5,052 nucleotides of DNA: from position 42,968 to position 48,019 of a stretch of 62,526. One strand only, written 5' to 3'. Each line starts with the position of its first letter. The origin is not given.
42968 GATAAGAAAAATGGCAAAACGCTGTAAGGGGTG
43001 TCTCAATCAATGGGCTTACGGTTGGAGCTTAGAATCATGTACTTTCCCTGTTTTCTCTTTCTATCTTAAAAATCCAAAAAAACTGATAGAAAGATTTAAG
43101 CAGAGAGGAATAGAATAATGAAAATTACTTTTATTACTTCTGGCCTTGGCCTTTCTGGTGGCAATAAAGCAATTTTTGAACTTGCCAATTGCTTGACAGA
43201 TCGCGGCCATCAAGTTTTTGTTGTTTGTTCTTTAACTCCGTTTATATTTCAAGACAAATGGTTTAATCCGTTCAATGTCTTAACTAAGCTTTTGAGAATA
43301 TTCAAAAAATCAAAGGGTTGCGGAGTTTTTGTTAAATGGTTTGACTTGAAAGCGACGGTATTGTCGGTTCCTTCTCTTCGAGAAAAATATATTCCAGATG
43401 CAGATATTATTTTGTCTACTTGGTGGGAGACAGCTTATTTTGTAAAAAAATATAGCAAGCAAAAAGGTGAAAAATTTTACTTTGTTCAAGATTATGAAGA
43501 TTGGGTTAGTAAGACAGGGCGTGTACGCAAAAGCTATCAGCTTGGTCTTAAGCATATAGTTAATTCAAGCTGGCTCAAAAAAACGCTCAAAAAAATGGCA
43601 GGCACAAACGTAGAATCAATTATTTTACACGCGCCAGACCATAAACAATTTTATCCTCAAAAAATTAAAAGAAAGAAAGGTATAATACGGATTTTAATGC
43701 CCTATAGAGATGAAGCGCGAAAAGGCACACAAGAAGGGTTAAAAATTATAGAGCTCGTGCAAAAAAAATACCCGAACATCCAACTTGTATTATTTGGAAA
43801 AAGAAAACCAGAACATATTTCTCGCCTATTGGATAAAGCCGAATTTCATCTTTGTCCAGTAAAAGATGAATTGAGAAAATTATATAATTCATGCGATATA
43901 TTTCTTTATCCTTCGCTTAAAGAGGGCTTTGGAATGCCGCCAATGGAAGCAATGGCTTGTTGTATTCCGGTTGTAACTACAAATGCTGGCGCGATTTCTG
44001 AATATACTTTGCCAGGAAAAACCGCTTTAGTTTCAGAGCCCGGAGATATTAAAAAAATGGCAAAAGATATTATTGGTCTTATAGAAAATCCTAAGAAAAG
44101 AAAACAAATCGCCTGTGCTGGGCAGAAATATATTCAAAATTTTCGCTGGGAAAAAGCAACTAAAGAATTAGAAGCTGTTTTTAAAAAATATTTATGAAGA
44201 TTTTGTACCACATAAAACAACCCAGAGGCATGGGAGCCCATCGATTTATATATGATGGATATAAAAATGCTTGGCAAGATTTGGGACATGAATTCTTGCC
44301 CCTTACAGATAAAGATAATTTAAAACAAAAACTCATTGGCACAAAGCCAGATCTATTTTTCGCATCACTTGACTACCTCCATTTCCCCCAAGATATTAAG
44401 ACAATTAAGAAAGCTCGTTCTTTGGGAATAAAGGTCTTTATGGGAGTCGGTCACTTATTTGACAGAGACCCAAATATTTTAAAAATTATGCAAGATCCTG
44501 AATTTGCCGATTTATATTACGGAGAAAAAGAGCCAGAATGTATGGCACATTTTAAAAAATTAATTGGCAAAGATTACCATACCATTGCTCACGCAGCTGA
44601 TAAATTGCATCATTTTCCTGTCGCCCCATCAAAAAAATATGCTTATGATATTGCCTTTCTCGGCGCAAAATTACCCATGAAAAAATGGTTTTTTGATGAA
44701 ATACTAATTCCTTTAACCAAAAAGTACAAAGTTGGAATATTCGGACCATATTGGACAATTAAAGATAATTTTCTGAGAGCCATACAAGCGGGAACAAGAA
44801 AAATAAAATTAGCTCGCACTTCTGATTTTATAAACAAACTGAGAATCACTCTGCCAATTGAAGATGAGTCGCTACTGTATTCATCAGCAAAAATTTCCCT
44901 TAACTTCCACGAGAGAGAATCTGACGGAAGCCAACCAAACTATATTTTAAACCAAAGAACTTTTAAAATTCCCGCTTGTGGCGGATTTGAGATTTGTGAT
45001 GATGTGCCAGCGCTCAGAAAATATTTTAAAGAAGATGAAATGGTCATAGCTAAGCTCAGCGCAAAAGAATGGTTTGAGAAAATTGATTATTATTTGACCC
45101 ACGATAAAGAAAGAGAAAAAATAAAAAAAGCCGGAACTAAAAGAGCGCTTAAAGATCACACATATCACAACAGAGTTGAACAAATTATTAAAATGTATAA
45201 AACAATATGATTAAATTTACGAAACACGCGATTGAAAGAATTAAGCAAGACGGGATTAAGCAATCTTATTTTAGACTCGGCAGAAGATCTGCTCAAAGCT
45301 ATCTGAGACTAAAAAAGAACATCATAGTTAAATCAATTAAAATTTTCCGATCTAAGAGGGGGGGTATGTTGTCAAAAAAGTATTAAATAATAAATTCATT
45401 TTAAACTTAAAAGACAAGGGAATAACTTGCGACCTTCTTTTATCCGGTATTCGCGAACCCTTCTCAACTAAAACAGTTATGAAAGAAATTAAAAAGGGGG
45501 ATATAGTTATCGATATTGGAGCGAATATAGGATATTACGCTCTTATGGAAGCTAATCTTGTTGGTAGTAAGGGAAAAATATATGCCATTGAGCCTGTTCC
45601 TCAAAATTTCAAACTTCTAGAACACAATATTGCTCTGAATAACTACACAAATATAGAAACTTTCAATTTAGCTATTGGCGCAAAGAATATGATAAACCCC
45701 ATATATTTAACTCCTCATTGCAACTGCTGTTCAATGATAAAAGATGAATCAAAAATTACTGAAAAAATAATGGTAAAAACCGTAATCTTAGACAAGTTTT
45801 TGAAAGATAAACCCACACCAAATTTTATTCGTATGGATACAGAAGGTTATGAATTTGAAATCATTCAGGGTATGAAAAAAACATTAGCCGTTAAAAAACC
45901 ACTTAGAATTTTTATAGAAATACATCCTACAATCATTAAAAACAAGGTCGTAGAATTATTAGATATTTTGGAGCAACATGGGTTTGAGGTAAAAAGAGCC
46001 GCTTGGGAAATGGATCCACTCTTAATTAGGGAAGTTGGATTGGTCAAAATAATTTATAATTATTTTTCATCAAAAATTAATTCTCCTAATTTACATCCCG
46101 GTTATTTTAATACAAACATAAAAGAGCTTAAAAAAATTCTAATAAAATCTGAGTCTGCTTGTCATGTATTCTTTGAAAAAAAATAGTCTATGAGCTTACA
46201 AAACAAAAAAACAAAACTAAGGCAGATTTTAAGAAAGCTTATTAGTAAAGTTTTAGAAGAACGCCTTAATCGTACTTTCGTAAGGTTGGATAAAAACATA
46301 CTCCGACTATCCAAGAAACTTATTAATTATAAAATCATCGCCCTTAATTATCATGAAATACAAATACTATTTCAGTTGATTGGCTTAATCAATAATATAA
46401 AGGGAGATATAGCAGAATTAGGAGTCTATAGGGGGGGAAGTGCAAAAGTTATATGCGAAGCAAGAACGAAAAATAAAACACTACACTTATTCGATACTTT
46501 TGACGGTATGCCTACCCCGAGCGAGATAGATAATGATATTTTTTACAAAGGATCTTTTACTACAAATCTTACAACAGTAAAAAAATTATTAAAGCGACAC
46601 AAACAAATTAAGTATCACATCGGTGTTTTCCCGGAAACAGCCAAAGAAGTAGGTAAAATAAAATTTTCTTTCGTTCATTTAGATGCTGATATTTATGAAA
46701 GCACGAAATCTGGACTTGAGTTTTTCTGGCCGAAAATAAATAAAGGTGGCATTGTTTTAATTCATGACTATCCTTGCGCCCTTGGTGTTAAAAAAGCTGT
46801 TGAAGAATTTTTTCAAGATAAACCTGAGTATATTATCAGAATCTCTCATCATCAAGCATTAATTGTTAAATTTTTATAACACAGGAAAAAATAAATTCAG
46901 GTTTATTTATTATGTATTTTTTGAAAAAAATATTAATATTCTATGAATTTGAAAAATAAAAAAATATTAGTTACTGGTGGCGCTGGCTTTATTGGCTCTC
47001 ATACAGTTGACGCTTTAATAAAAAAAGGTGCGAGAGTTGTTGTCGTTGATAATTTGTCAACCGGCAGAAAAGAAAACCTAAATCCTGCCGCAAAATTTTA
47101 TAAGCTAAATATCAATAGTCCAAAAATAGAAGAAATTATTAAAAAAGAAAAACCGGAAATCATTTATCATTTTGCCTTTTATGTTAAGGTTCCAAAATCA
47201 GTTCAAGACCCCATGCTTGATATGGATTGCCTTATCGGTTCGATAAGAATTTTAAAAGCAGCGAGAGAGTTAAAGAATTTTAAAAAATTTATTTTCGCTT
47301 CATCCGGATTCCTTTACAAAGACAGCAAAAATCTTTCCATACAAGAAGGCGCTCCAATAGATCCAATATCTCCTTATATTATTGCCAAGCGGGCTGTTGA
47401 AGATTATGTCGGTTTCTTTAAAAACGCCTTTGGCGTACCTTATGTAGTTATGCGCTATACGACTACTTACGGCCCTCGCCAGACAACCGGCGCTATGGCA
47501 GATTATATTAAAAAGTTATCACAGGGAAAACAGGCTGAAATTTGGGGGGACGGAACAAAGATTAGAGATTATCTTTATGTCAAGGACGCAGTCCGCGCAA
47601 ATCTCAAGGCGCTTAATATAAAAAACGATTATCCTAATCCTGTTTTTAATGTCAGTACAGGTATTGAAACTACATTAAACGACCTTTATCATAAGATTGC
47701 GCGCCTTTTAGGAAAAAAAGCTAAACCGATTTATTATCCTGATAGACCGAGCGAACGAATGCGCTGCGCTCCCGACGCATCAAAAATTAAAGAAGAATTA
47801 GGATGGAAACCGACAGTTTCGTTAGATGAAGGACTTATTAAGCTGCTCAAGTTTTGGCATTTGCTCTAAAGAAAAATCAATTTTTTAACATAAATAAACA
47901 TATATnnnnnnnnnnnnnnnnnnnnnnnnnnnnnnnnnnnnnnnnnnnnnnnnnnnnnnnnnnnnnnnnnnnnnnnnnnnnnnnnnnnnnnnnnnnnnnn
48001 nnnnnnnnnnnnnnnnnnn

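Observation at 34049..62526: ~28-kb single-strand glycan assembly locus combining GDP-fucose and GDP-heptose pathways with heavy methylation and redox tailoring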

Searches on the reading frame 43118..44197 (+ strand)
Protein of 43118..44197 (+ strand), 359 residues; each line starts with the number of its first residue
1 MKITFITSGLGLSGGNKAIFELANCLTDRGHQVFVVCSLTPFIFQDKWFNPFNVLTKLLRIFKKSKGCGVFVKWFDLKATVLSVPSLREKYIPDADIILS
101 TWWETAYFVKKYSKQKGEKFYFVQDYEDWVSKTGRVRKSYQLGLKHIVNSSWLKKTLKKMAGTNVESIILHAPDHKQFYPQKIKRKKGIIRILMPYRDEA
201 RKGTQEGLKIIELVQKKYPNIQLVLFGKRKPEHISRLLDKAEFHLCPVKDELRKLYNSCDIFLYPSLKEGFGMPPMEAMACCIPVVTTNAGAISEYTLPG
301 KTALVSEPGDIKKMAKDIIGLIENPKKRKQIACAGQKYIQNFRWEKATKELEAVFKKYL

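Call 6: search_protein_families(library=pfam, proteins=[window:43118-44197:+], max_evalue=0.001)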
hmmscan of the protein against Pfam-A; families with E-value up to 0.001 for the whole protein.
window:43118-44197:+ (359 aa): 5 families
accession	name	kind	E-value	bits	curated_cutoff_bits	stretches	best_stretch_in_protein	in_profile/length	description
PF00534.26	Glycos_transf_1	-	3.3e-30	105.3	26.4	1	177-337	3-171/172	Glycosyl transferases group 1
PF13692.12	Glyco_trans_1_4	-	5.2e-25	88.8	27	1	200-324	13-142/142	Glycosyl transferases group 1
PF13524.12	Glyco_trans_1_2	-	2.2e-09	37.8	25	1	211-346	6-137/144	Glycosyl transferase-like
PF20706.3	GT4-conflict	-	6.6e-09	35.7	26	1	186-351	194-385/385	Family 4 Glycosyltransferase in conflict systems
PF13439.12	Glyco_transf_4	-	0.00078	19.9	28.5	0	14-53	3-38/170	Glycosyltransferase Family 4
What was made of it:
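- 43118..44197 (+): GT4 glycosyltransferase b, the conserved partner of the radical SAM enzyme. PF00534 at 105 bits (call 6).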

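Call 9: search_protein_families(library=ncbifam, proteins=[window:43118-44197:+], max_evalue=0.00001)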
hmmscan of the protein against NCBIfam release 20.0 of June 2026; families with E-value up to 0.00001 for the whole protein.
window:43118-44197:+ (359 aa): 20 families
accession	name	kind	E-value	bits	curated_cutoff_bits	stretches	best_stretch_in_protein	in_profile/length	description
TIGR03999.1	thiol_BshA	equivalog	1.4e-22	80.2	273.7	1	245-358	259-373/375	N-acetyl-alpha-D-glucosaminyl L-malate synthase BshA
TIGR04047.1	MSMEG_0565_glyc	hypoth_equivalog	2.1e-19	69.9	259.85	1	199-350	203-366/373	MSMEG_0565 family glycosyltransferase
NF041876.1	EPS_EpsE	equivalog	4.7e-17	62.3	400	1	248-346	285-384/389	exopolysaccharide biosynthesis GT4 family glycosyltransferase EpsE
TIGR03088.1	stp2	hypoth_equivalog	6.6e-16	58.3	409.05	1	244-359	258-374/374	TIGR03088 family PEP-CTERM/XrtA system glycosyltransferase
NF053787.1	GlcN_PG_synth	equivalog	1.9e-15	56.6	480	1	212-356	217-357/361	N-acetylglucosaminyl phosphatidylglycerol synthase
TIGR03449.1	mycothiol_MshA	equivalog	4.5e-15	55.5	462.5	1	247-357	292-402/406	D-inositol-3-phosphate glycosyltransferase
TIGR02149.1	glgA_Coryne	subfamily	7.2e-15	55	302.4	1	249-357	274-389/391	glycogen synthase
NF012028.0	PRK15484.1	subfamily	4.7e-12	45.7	618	1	153-358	171-378/380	lipopolysaccharide N-acetylglucosaminyltransferase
NF047880.1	glyco_SdgA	exception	3e-11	42.6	800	1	197-352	323-484/488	serine-aspartate repeat adhesin O-glycosyltransferase SdgA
NF047684.1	TeichurnBiosyTuaC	equivalog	9.1e-09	34.7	550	1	250-357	281-388/391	teichuronic acid biosynthesis protein TuaC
NF038295.1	EPS_HpsP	equivalog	1.1e-08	34.6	550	1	253-357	282-386/388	hormogonium polysaccharide biosynthesis glycosyltransferase HpsP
TIGR04063.1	stp3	hypoth_equivalog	2.8e-08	33.1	442.05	1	248-357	279-394/397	TIGR04063 family PEP-CTERM/XrtA system glycosyltransferase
NF053513.1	Gtran_IagA_BgsA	equivalog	1.5e-07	30.7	460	1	201-357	173-330/333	LTA glycolipid anchor biosynthesis glycosyltransferase, IagA/BgsA family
TIGR03087.1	stp1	hypoth_equivalog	2.4e-07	30.3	316.65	1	209-356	248-395/397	TIGR03087 family PEP-CTERM/XrtA system glycosyltransferase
TIGR04157.1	glyco_rSAM_CFB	subfamily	4.1e-07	29.3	400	1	192-353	230-404/406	TIGR04157 family glycosyltransferase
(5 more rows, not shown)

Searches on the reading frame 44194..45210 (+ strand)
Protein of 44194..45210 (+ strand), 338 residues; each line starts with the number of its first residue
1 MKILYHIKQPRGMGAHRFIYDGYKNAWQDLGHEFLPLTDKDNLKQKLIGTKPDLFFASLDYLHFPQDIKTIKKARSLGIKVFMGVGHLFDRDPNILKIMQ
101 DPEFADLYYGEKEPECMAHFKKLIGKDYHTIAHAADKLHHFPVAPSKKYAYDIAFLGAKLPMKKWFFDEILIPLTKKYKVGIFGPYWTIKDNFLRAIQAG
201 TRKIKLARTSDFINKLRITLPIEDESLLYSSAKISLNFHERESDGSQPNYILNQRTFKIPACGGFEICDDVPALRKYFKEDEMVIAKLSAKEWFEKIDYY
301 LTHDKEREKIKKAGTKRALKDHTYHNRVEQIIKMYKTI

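Call 6: search_protein_families(library=pfam, proteins=[window:44194-45210:+], max_evalue=0.001)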
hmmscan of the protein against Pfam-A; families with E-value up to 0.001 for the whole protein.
window:44194-45210:+ (338 aa): 1 family
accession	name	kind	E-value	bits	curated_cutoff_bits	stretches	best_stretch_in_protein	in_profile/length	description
PF13524.12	Glyco_trans_1_2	-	5.9e-25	88.3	25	1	220-332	35-143/144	Glycosyl transferase-like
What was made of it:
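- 44194..45210 (+): Glycosyltransferase (Glyco_trans_1_2, CgeB-like). PF13524 at 88.3 bits (call 6).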

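Call 9: search_protein_families(library=ncbifam, proteins=[window:44194-45210:+], max_evalue=0.00001)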
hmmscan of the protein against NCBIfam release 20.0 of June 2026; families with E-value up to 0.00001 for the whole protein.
window:44194-45210:+ (338 aa): 0 families

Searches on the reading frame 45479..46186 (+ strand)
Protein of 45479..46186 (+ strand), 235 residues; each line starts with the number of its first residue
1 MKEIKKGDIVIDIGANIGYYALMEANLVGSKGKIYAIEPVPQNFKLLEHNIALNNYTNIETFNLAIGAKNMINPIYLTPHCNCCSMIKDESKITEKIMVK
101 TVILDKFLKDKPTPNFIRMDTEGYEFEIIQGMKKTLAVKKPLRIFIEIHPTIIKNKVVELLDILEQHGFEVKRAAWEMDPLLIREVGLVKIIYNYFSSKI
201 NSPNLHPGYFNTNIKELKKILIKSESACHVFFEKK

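Call 7: search_protein_families(library=pfam, proteins=[window:45479-46186:+], max_evalue=0.001)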
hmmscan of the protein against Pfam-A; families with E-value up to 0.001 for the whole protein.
window:45479-46186:+ (235 aa): 4 families
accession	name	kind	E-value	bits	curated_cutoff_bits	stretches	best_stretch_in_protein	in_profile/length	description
PF05050.19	Methyltransf_21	-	9.1e-26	91.5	22.7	1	12-170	1-172/173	Methyltransferase FkbM domain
PF02475.24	TRM5-TYW2_MTfase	-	1.7e-08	35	28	1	2-59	32-88/164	TRM5/TYW2 methyltransferase domain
PF05575.17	V_cholerae_RfbT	-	3.8e-08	33.4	27.9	1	5-132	78-210/286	Vibrio cholerae RfbT protein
PF01135.25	PCMT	-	0.00058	20.1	20.3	1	3-60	70-127/210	Protein-L-isoaspartate(D-aspartate) O-methyltransferase (PCMT)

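Call 10: search_protein_families(library=ncbifam, proteins=[window:45479-46186:+], max_evalue=0.00001)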
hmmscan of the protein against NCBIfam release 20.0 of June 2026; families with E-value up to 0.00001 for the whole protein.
window:45479-46186:+ (235 aa): 6 families
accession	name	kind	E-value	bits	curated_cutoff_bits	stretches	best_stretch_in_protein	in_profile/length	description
TIGR01444.1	fkbM_fam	subfamily_domain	7.9e-29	101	37.7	1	10-149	2-143/143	FkbM family methyltransferase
NF010549.0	PRK13942.1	equivalog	3.9e-08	33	282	1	3-61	74-132/215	protein-L-isoaspartate O-methyltransferase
NF008823.0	PRK11873.1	subfamily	4.6e-07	29.6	263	1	2-61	73-132/272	arsenite methyltransferase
TIGR02469.1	CbiT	equivalog_domain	7e-07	29.6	78.3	1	3-63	16-75/124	precorrin-6Y C5,15-methyltransferase (decarboxylating) subunit CbiT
NF047824.1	tRNAwyosineTaw2Meth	equivalog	4.4e-06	26.5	350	1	5-61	92-147/245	tRNA(Phe) (4-demethylwyosine(37)-C(7)) aminocarboxypropyltransferase Taw2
NF001556.0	PRK00377.1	equivalog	9e-06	25.6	238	0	4-53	38-87/198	cobalt-precorrin-6Y C(15)-methyltransferase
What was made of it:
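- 45479..46186 (+): FkbM-family methyltransferase 1, 5'-shortened relative to its orthologue. TIGR01444 at 101 bits against a cut-off of 37.7 (call 10).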

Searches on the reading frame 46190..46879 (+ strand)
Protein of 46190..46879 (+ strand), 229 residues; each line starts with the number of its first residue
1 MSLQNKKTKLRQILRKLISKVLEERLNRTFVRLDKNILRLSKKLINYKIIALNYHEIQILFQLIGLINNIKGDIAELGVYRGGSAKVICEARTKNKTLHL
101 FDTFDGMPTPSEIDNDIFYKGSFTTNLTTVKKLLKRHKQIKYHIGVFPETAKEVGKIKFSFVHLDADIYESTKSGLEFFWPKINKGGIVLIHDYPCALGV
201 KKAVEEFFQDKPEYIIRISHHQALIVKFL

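Call 7: search_protein_families(library=pfam, proteins=[window:46190-46879:+], max_evalue=0.001)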
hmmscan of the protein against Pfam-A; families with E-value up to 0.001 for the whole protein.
window:46190-46879:+ (229 aa): 2 families
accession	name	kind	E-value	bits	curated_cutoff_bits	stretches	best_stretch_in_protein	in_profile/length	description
PF05711.17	TylF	-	3.1e-21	76.2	23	1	68-210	89-245/264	Macrocin-O-methyltransferase (TylF)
PF13578.12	Methyltransf_24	-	5e-12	47.1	26.3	1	76-194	2-105/105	Methyltransferase domain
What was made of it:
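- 46190..46879 (+): TylF-type (macrocin O-methyltransferase family) methyltransferase. PF05711 at 76.2 bits against a cut-off of 23 (call 7).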

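Call 10: search_protein_families(library=ncbifam, proteins=[window:46190-46879:+], max_evalue=0.00001)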
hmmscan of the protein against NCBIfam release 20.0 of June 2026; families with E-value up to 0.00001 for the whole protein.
window:46190-46879:+ (229 aa): 0 families

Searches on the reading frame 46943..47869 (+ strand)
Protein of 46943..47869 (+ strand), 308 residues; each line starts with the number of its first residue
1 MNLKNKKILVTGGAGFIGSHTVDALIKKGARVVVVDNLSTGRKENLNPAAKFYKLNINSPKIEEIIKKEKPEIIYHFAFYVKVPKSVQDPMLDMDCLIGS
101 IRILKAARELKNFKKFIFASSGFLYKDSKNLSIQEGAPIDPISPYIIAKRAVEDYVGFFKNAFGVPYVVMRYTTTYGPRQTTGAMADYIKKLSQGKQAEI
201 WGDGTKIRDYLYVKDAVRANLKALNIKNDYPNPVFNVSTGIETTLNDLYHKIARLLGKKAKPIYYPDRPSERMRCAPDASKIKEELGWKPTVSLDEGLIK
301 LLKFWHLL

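Call 7: search_protein_families(library=pfam, proteins=[window:46943-47869:+], max_evalue=0.001)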
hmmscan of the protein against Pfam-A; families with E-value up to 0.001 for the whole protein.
window:46943-47869:+ (308 aa): 8 families
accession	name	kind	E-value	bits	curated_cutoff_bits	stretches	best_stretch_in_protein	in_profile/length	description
PF01370.27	Epimerase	-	4.4e-53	180.6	20.9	1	8-237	1-239/240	NAD dependent epimerase/dehydratase family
PF16363.11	GDP_Man_Dehyd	-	7.3e-52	177.3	27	1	9-298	1-329/332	GDP-mannose 4,6 dehydratase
PF04321.23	RmlD_sub_bind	-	4.9e-10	39.4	27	1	7-204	2-179/287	RmlD substrate binding domain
PF01073.25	3Beta_HSD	-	3.9e-08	33.1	22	1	9-223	1-228/280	3-beta hydroxysteroid dehydrogenase/isomerase family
PF02719.21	Polysacc_synt_2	-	3.4e-07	30.2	20.2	1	8-261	1-252/293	Polysaccharide biosynthesis protein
PF07993.18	NAD_binding_4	-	1.2e-05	25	20.1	0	55-185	75-216/258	Male sterility protein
PF00106.31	adh_short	-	0.00014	21.9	26.6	1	6-42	1-37/195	short chain dehydrogenase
PF13460.12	NAD_binding_10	-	0.00019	21.8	27.2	1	12-178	1-149/184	NAD(P)H-binding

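Call 10: search_protein_families(library=ncbifam, proteins=[window:46943-47869:+], max_evalue=0.00001)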
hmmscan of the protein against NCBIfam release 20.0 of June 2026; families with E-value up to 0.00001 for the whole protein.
window:46943-47869:+ (308 aa): 22 families
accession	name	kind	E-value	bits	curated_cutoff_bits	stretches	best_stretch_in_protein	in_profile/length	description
TIGR01181.1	dTDP_gluc_dehyt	equivalog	4.9e-50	170.4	365.1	1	7-304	1-310/321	dTDP-glucose 4,6-dehydratase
TIGR01179.1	galE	equivalog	2.7e-48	164.5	262.3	1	7-296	1-316/332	UDP-glucose 4-epimerase GalE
TIGR04180.1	EDH_00030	hypoth_equivalog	1.6e-36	125.9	475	1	8-292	1-296/297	NAD-dependent 4,6-dehydratase LegB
NF011728.1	PRK15181.1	equivalog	1.2e-30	106.7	760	1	3-305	13-337/348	Vi polysaccharide biosynthesis UDP-N-acetylglucosaminuronic acid C-4 epimerase TviC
NF007490.0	PRK10084.1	subfamily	1.4e-29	103.2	649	2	134-304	156-333/361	dTDP-glucose 4,6-dehydratase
NF007582.0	PRK10217.1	equivalog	5.1e-29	101.5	698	1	6-304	2-330/355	dTDP-glucose 4,6-dehydratase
NF007956.0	PRK10675.1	subfamily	1.5e-27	96.6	394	1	7-296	2-320/338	UDP-glucose 4-epimerase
TIGR02197.1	heptose_epim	equivalog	8.8e-27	94.1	274.6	1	8-300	1-308/316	ADP-glyceromanno-heptose 6-epimerase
NF047922.1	GDPFucSynFcl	equivalog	1.3e-18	67.5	500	1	4-303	1-299/308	GDP-L-fucose synthase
TIGR01472.1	gmd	equivalog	1.4e-15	57.3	415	1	56-251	63-263/342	GDP-mannose 4,6-dehydratase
NF008360.0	PRK11150.1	equivalog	3.7e-15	55.9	452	2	115-267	110-266/310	ADP-glyceromanno-heptose 6-epimerase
TIGR02622.1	CDP_4_6_dhtase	equivalog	7e-15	55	278.45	1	4-163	3-172/352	CDP-glucose 4,6-dehydratase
NF058621.1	DiazavRedAvaA7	equivalog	5.6e-12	45.9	400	1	7-257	2-249/304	3-diazoavenalumate denitrifying reductase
NF043036.1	ErythonDh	equivalog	6.3e-11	42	325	1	7-154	2-158/321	D-erythronate dehydrogenase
TIGR03466.1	HpnA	hypoth_equivalog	2.6e-08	33.1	367.65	1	7-181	2-176/327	hopanoid-associated sugar epimerase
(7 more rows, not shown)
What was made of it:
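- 46943..47869 (+): GalE-like extended SDR (UDP-hexose or UDP-hexuronate 4-epimerase type). Below the GalE and RmlB equivalog cut-offs (call 10).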

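Call 30: search_solved_structures(query=window:46943-47869:+, max_evalue=1e-20)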
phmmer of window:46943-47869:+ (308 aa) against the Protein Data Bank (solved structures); distinct sequences matched with E-value up to 1e-20: 64 (the best 60 are shown).
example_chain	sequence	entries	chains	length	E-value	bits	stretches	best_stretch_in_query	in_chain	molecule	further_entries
4zrm_A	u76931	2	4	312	3e-68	233.4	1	7-303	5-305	UDP-glucose 4-epimerase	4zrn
7ys8_A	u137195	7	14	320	3.3e-47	164.3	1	8-305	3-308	UDP-glucose 4-epimerase | UDP-glucose 4-epimerase along with EC 5.1.3.2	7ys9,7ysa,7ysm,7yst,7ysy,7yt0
6dnt_A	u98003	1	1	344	2.2e-46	161.6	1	2-294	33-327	NAD-dependent epimerase/dehydratase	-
2p5u_A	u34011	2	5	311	5.8e-43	150.4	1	7-298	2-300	UDP-glucose 4-epimerase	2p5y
3icp_A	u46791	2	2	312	2.4e-42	148.3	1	7-299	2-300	NAD-dependent epimerase/dehydratase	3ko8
6wjb_A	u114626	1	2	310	5.9e-38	133.9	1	6-302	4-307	NAD-dependent epimerase/dehydratase family protein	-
6wj9_A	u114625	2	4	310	5.6e-37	130.7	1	6-302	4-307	NAD-dependent epimerase/dehydratase family protein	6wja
6zl6_A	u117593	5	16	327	8.3e-35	123.6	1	7-298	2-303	Epimerase domain-containing protein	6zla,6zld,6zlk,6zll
6zlj_A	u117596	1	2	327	3e-34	121.8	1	7-298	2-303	Epimerase domain-containing protein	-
3aw9_A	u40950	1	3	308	6.2e-34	120.7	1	7-299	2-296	NAD-dependent epimerase/dehydratase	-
1sb8_A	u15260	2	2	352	9.6e-33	116.8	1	6-306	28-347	wbpP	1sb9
6pmh_A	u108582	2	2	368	3.1e-32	115.2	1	5-301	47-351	UDP-glucose 4-epimerase related protein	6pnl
10ke_A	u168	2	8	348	3.2e-32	115.1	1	5-301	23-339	Capsular polysaccharide biosynthesis protein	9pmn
8du1_A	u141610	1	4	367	9.8e-32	113.5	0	135-306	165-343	dTDP-glucose 4,6-dehydratase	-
4gll_A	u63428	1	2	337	1.7e-31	112.7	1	4-305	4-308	UDP-glucuronic acid decarboxylase 1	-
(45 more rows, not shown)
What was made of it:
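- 46943..47869 (+): Best PDB hit is 4zrm UDP-glucose 4-epimerase, E = 3e-68 (call 30).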
